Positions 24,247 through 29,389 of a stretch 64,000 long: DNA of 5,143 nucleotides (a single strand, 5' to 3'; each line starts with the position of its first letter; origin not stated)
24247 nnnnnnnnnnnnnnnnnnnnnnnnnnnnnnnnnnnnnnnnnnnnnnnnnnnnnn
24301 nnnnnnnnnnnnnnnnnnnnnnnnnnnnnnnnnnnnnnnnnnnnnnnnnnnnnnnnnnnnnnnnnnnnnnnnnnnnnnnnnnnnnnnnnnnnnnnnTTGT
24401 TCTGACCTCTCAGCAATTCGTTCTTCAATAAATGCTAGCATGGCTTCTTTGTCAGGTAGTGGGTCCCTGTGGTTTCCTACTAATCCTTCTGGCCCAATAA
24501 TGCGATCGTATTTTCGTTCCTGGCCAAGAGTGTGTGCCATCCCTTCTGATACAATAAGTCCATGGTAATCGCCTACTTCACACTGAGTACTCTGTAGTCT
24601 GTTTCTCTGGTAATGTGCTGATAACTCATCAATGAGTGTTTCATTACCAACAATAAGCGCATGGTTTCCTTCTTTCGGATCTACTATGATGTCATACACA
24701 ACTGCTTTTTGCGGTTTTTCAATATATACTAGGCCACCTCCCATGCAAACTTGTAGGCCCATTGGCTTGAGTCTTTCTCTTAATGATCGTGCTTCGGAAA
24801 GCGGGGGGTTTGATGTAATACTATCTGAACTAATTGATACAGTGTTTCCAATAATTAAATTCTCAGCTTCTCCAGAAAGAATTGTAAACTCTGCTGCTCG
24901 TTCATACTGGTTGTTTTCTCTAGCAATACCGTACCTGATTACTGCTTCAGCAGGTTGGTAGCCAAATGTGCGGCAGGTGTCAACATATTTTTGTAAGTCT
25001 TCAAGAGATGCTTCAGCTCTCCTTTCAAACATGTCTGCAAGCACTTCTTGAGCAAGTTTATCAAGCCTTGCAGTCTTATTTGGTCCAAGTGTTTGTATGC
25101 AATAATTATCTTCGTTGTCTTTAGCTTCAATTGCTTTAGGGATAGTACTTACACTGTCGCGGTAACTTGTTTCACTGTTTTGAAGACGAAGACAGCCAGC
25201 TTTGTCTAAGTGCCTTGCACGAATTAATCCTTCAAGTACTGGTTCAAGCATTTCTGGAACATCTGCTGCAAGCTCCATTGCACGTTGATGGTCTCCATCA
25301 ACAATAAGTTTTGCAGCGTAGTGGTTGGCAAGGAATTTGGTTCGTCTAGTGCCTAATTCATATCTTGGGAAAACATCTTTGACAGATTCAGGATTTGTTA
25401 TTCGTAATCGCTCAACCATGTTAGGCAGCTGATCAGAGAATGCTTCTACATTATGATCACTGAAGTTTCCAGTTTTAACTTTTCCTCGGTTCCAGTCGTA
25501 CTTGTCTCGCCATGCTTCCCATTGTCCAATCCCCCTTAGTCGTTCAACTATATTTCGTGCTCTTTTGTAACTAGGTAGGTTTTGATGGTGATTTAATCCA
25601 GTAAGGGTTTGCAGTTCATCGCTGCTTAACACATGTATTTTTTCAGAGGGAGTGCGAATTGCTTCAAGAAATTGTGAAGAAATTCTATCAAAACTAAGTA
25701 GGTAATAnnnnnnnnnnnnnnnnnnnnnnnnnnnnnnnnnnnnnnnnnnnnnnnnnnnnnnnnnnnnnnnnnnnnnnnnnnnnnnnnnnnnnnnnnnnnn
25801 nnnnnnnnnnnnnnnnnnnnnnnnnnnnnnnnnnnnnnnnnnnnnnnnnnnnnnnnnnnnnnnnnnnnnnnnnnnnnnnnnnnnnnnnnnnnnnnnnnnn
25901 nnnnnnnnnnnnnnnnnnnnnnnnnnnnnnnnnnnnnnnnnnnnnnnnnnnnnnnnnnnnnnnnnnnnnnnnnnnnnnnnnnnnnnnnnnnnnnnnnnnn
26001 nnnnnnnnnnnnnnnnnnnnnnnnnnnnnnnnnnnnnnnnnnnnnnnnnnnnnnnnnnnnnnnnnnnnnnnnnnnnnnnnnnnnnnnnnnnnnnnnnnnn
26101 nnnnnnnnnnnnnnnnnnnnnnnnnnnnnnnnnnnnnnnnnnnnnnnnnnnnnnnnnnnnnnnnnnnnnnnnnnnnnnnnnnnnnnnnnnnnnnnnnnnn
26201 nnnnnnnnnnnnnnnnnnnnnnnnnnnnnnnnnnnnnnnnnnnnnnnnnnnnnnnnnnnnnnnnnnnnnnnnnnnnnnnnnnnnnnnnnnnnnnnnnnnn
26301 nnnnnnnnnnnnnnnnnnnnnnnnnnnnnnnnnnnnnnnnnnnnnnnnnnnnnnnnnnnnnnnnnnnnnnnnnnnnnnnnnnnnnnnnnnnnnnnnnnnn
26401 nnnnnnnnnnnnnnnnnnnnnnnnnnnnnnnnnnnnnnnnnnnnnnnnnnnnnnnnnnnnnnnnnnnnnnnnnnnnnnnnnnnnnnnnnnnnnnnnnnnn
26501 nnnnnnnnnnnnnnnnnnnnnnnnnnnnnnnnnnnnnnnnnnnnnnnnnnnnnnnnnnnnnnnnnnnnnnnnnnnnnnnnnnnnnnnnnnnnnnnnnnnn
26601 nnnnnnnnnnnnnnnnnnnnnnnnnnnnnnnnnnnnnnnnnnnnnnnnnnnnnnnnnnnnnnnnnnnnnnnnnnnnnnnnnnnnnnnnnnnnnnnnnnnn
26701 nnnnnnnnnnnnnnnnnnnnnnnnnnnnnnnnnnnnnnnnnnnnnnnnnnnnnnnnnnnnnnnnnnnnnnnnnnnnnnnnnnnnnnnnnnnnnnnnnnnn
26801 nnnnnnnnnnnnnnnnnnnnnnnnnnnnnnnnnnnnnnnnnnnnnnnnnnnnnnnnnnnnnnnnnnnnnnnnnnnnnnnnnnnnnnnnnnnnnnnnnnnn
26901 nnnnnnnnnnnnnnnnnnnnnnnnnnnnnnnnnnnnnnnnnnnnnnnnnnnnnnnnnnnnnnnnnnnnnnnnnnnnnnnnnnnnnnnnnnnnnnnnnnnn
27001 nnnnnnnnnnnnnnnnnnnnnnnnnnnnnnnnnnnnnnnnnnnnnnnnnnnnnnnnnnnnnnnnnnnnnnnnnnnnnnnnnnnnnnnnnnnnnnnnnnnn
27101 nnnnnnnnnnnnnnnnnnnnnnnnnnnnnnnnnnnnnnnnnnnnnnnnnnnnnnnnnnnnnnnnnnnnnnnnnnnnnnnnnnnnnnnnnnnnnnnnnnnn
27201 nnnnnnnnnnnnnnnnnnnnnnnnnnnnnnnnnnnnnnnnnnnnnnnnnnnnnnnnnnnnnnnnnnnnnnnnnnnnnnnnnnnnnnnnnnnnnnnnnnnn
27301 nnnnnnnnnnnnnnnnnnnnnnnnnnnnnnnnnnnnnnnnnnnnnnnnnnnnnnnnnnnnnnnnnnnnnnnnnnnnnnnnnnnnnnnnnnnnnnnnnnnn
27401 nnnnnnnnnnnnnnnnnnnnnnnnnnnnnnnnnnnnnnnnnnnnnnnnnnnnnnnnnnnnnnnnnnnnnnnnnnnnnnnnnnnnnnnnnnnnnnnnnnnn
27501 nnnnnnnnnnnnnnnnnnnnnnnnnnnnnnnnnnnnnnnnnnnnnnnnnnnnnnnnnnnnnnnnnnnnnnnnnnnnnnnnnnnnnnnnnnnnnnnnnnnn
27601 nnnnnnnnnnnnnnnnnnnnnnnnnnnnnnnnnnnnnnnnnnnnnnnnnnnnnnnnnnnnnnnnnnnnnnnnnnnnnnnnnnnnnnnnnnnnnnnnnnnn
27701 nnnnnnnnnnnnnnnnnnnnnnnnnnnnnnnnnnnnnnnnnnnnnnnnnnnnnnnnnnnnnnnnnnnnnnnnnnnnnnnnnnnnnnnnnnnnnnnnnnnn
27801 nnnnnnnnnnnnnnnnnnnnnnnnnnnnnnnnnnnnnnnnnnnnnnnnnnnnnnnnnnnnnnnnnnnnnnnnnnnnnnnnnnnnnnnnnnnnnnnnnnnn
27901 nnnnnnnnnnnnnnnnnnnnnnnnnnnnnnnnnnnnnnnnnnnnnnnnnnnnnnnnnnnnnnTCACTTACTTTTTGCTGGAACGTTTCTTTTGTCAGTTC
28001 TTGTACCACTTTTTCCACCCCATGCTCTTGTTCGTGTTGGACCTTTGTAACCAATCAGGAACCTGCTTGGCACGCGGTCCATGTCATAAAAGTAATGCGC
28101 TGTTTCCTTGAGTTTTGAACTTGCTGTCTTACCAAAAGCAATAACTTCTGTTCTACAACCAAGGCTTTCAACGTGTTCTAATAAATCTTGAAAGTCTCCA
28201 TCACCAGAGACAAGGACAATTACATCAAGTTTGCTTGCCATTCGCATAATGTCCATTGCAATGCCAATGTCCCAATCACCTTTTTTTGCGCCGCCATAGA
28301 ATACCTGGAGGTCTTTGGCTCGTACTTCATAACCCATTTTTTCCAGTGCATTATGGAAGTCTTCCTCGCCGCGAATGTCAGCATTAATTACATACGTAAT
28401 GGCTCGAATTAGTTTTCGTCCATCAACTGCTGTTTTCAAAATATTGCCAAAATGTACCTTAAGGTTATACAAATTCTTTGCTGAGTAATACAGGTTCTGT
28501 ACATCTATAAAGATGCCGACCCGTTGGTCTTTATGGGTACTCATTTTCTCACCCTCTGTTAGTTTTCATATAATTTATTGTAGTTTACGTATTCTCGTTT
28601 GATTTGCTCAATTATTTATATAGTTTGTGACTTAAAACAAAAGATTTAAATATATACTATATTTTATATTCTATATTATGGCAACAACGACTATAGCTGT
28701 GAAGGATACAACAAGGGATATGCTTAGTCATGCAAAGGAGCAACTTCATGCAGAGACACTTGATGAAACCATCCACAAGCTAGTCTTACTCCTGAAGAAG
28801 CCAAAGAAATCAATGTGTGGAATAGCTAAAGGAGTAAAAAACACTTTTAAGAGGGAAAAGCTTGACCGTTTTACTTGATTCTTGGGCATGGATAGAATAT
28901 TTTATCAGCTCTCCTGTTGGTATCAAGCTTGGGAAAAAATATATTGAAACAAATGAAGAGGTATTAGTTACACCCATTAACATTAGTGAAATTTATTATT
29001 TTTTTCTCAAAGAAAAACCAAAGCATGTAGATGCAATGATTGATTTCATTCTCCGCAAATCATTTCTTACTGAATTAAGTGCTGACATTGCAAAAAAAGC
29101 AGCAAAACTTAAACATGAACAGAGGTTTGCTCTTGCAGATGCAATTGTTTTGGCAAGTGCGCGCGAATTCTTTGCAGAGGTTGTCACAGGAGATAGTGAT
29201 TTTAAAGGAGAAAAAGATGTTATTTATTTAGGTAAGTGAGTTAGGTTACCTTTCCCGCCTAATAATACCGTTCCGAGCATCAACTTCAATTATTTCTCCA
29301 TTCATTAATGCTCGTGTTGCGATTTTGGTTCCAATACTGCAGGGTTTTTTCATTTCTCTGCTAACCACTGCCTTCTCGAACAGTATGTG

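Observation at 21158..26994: The two giant proteins are paralogues sharing a conserved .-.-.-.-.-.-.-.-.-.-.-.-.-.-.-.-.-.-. block and downstream roughly 200-aa region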

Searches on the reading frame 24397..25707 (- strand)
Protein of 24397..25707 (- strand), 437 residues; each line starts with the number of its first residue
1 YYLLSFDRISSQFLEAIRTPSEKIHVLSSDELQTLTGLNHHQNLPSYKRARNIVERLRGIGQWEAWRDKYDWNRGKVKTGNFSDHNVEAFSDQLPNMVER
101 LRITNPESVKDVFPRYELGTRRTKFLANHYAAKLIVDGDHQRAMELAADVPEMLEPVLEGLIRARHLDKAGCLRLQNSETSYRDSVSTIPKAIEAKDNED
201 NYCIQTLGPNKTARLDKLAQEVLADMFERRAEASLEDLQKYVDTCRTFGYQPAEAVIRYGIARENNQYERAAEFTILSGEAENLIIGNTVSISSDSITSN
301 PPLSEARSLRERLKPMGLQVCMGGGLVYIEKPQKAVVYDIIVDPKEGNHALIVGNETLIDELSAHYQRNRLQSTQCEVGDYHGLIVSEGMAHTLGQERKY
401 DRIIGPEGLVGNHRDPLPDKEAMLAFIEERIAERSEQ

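Call 44: predict_structure(alignment_id=A6)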
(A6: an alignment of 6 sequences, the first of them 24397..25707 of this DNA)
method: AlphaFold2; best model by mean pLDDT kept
length: 437 residues; sequences in the alignment: 6
mean_pLDDT: 53.1   pTM: 0.47
mean pLDDT of the five models: 53.1, 50.0, 49.6, 49.4, 48.7
residues with pLDDT >= 90: 0; 70-90: 84; 50-70: 124; < 50: 229
segments of 3 or more residues with pLDDT < 50: 1-27, 29-32, 35-65, 77-119, 184-187, 253-265, 279-301, 316-319, 322-347, 368-378, 387-418, 433-437
pLDDT, mean of each block of 10 residues (from residue 1): 36 42 42 46 40 39 49 48 41 43 37 39 61 77 78 84 85 71 50 65 82 86 70 65 76 47 47 54 37 30 56 54 45 40 45 55 55 44 48 44 40 39 54 46
secondary structure, 60 per line:
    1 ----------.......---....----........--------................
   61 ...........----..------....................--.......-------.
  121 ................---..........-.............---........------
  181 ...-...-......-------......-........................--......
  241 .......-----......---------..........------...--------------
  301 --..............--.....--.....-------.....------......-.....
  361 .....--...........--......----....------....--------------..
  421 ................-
elements in order: H11-17 H21-24 H29-36 H45-69 H84-103 H106-112 H120-136 H140-149 H151-163 H167-174 H189-194 H202-207 H209-232 H235-247 H253-258 H268-277 E284-286 H303-316 E319-323 E326-330 E338-342 E349-354 H356-365 E371-378 E381-386 H391-394 E401-404 H419-436
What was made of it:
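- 24715..25521 (-): g866 shared module (aa 492-760): WEAW block, helical core (about 550-680), then a terminal helix and beta-hairpin. AF2 gives the helical core pLDDT 70-86 (call 44).
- On TPR/PPR-like alpha-solenoid fold (fold level, not family level): The helical core is predicted at pLDDT 70-86, but the whole model has mean pLDDT 53 (call 44).
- Closest known: PPR / TPR alpha-solenoid repeats. Same: The predicted structure is stacked helices (call 44).
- AF2 predicts the core as stacked helices at pLDDT 70-86 (call 44). The module model is poor outside the core (mean pLDDT 53), and the WEAW block is below pLDDT 50 (call 44).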

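Call 57: fold_search(model_id=the predicted structure, library=pdb)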
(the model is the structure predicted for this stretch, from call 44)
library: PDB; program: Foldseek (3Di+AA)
matches with E <= 10: 365; with E <= 0.001: 0
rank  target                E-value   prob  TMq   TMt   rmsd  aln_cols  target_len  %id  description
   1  8v3b_a                1.6e-01  0.33  0.15  0.16  13.5       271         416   17  Computational Designed Nanocage O43_129_+4 (released 2024-03-13)
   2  6sg9_DH               2.8e-01  0.16  0.14  0.13  21.2       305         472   15  Head domain of the mt-SSU assemblosome from Trypanosoma brucei (released 2019-09-18)
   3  8fnc_8                3.9e-01  0.18  0.16  0.14  18.2       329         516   12  Cryo-EM structure of RNase-treated RESC-C in trypanosomal RNA editing (released 2023-07-19)
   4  9i05_XC               4.5e-01  0.25  0.19  0.25  11.7       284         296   12  Cryo-EM structure of the large subunit of the mitochondrial ribosome from Toxoplasma gondii (released 2025-06-11)
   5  6hft                  4.5e-01  0.12  0.14  0.17  22.0       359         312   10  Hsp90 co-chaperone Cns1 from Saccharomyces cerevisiae (delta69) (released 2019-03-27)
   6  3u3w_A                5.8e-01  0.11  0.13  0.16  15.4       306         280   12  Crystal Structure of Bacillus thuringiensis PlcR in complex with the peptide PapR7 and DNA (released 2013-01-09)
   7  4y6c                  6.7e-01  0.16  0.14  0.22  13.7       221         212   14  Q17M crystal structure of Podosopora anserina putative kinesin light chain nearly identical TPR-like repeats (released 2015-10-07)
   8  5lfl_B                7.0e-01  0.23  0.16  0.28  12.0       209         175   12  MamA RS-1 ArsTM double mutant (released 2017-08-02)
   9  9rtt_Q                7.0e-01  0.10  0.13  0.08  16.7       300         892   13  Activated Elongation Complex with IWS1 and ELOF1 (released 2025-09-03)
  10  5lfl_F                7.3e-01  0.23  0.16  0.28  12.0       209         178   12  MamA RS-1 ArsTM double mutant (released 2017-08-02)
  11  8bfi_B                7.3e-01  0.11  0.15  0.13  15.3       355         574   12  human CNOT1-CNOT10-CNOT11 module (released 2022-12-28)
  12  5lfl_D                7.7e-01  0.23  0.16  0.28  12.0       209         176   12  MamA RS-1 ArsTM double mutant (released 2017-08-02)
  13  5lfl_A                7.7e-01  0.23  0.14  0.28  12.8       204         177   15  MamA RS-1 ArsTM double mutant (released 2017-08-02)
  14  3lpz                  8.5e-01  0.09  0.12  0.16  15.6       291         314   13  Crystal structure of C. therm. Get4 (released 2010-03-16)
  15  4y6w                  9.8e-01  0.13  0.14  0.21  13.6       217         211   15  Crystal structure of Podosopora anserina putative kinesin light chain nearly identical TPR-like repeats (released 2015-10-07)
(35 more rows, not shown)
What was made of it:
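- On TPR/PPR-like alpha-solenoid fold (fold level, not family level): Best Foldseek PDB match is E=0.16, in a list dominated by TPR-like entries (call 57).
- Closest known: Kinesin light chain TPR binding Trp-acidic. Same: KLC TPR entries appear in the non-significant Foldseek list (call 57).
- The non-significant Foldseek list is dominated by TPR-like proteins (call 57).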

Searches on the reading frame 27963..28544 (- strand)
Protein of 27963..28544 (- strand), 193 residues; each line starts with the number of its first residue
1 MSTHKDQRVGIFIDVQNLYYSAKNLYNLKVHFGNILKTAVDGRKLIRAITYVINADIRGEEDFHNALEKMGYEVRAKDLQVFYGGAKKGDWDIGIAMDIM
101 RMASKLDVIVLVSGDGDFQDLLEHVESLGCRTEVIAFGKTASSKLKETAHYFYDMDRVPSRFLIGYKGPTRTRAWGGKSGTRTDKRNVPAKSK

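Call 43: find_related_loci(query=window:27963-28544:-, collection=genome_contigs, flank=10000)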
Query window:27963-28544:- (193 aa) in genome_contigs; peptide patterns used: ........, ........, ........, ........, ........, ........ (x = any residue, [..] = any of these).
504 stretches matched a pattern; 278 encode a relative of the query (tblastn E <= 1e-3); the best 80 are kept; 80 distinct loci.
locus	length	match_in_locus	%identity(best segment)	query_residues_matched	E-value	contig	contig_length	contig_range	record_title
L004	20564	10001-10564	66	1-191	3e-79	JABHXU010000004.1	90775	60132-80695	MAG: archaeon isolate SI047_bin43 k141_341888, whole genome shotgun sequence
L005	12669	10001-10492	73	1-164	8e-80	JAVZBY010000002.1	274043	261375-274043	MAG: Candidatus Woesearchaeota archaeon isolate DRTY-6_201705_bins_17 DRTY-6_201705_bins_17_scaffold_2, whole genome sho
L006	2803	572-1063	72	1-164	5e-80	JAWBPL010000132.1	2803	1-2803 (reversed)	MAG: Candidatus Woesearchaeota archaeon isolate HNT-10_202101_bins_40 HNT-10_202101_bins_40_scaffold_132, whole genome s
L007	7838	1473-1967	72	1-165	5e-78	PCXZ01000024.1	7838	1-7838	MAG: Candidatus Woesearchaeota archaeon CG10_big_fil_rev_8_21_14_0_10_44_13 CG10_8_21_14_0.10_scaffold_10663_c, whole ge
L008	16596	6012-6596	63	1-191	6e-78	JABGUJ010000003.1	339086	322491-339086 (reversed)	MAG: Candidatus Woesearchaeota archaeon isolate SI034_bin151 k141_868873, whole genome shotgun sequence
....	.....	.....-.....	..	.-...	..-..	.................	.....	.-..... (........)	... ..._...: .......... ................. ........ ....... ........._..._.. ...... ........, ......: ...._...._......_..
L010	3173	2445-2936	71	1-164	1e-77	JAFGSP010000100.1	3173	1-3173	MAG: Candidatus Woesearchaeota archaeon isolate Zod_Metabat.908 k87_7040929, whole genome shotgun sequence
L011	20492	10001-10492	68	1-164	1e-74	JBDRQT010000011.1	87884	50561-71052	MAG: archaeon isolate MEGAHIT-group-2.59 k141_381954, whole genome shotgun sequence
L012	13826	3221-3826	58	1-190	1e-73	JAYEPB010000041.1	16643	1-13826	MAG: Nanoarchaeota archaeon isolate MAG014 MAG014_41, whole genome shotgun sequence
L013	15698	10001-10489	72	2-164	1e-73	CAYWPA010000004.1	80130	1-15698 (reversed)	MAG TPA_asm: uncultured Methanosarcinales archaeon isolate ERP125453_co1_72 genome assembly, contig: NODE_162_length_801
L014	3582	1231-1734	68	1-168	1e-73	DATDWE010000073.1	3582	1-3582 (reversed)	MAG TPA_asm: Candidatus Nanoarchaeia archaeon isolate SMAG_U8102 k141_682135, whole genome shotgun sequence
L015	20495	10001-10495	65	4-168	9e-73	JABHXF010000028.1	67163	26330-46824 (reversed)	MAG: Candidatus Woesearchaeota archaeon isolate SI047_bin3 k141_852451, whole genome shotgun sequence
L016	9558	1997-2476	68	5-164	5e-73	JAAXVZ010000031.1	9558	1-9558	MAG: Nanoarchaeota archaeon isolate W9_Combined_metabat1_108 W9_Combined_metabat1_108_NODE_4157, whole genome shotgun se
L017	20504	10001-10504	64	1-167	1e-72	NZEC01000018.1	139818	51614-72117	MAG: archaeon isolate ARS102 MHASMcontig_624274, whole genome shotgun sequence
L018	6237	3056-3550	66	1-165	3e-72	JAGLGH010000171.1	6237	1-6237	MAG: Nanoarchaeota archaeon isolate RS_10_27 ROV157_10.bin.27.fa_171, whole genome shotgun sequence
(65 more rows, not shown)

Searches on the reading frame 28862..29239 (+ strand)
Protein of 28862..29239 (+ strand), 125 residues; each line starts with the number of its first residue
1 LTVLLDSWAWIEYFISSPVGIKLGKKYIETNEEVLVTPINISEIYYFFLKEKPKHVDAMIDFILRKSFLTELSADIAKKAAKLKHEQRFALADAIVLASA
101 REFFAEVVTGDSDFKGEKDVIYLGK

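Call 95: search_protein_families(library=pfam, proteins=[window:28862-29239:+], max_evalue=0.001)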
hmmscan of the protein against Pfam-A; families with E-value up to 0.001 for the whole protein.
window:28862-29239:+ (125 aa): 1 family
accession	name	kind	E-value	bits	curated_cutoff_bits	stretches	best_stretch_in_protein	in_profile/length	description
PF01850.27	PIN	-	1.3e-11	45.6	23.6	1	3-115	1-115/120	PIN domain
